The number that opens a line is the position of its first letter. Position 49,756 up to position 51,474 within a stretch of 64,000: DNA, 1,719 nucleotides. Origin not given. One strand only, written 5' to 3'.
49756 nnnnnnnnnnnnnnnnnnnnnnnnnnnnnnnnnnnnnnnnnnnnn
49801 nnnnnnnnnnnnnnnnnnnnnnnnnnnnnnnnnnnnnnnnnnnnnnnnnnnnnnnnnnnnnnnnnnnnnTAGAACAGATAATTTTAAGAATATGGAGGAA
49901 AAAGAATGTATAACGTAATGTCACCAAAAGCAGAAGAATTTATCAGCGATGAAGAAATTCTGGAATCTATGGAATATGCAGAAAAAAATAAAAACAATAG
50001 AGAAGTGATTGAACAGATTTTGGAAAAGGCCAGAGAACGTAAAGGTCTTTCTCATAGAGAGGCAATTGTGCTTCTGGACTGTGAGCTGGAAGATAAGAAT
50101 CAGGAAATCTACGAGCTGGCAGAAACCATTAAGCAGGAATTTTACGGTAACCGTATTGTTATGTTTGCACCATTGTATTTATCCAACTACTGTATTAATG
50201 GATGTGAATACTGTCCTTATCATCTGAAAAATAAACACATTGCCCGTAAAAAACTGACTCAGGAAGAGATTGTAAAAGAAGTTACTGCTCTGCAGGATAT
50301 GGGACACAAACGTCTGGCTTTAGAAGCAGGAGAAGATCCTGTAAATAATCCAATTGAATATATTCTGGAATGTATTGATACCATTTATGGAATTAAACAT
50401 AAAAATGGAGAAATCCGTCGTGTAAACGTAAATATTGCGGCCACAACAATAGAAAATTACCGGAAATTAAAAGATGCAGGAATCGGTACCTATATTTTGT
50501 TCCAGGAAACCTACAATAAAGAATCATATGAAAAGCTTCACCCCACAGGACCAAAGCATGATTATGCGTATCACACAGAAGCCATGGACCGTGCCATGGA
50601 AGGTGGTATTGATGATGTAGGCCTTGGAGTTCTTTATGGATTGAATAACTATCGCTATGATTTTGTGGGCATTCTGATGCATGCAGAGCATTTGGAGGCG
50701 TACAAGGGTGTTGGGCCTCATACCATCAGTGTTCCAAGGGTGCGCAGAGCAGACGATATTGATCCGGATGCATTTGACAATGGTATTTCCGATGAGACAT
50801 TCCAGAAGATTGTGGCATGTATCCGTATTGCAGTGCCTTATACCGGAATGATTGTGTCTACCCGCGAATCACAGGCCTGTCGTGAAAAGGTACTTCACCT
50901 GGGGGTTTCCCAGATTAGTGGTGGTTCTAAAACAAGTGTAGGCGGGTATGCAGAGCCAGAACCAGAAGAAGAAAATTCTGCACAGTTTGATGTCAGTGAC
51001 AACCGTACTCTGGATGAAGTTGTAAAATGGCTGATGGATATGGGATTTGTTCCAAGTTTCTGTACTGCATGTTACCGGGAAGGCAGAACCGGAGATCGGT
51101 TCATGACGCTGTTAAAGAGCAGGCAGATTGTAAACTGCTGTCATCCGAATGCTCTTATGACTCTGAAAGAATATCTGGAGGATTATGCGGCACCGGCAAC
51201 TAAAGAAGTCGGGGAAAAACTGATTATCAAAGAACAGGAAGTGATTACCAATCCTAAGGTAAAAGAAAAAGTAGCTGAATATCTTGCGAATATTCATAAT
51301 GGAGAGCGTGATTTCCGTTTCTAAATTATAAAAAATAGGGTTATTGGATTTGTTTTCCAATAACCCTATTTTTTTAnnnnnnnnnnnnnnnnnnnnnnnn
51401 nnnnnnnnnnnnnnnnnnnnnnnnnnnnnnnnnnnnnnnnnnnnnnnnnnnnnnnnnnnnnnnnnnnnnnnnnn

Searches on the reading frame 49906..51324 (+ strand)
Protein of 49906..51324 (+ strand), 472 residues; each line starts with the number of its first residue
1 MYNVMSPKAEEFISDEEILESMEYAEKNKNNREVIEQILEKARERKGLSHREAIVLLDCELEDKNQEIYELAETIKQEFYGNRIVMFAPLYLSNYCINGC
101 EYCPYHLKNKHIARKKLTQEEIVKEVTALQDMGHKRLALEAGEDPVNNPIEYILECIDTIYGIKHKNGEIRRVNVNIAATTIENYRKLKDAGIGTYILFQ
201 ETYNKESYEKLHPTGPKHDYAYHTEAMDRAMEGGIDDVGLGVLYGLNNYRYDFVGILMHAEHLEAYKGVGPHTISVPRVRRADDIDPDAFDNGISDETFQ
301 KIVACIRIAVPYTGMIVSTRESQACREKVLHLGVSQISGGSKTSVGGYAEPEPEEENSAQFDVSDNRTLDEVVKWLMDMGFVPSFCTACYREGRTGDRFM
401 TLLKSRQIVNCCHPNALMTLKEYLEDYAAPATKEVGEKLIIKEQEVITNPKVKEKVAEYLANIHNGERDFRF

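Call 85: search_protein_families(library=pfam, proteins=[window:49906-51324:+], max_evalue=0.00001)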
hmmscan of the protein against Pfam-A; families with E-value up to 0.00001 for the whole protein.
window:49906-51324:+ (472 aa): 2 families
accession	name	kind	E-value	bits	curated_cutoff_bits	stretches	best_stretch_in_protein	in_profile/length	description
PF06968.18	BATS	-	3.1e-18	66.2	22.2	1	275-381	1-87/88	Biotin and Thiamin Synthesis associated domain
PF04055.27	Radical_SAM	-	2.2e-16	60.9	29.5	1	92-247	3-152/166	Radical SAM superfamily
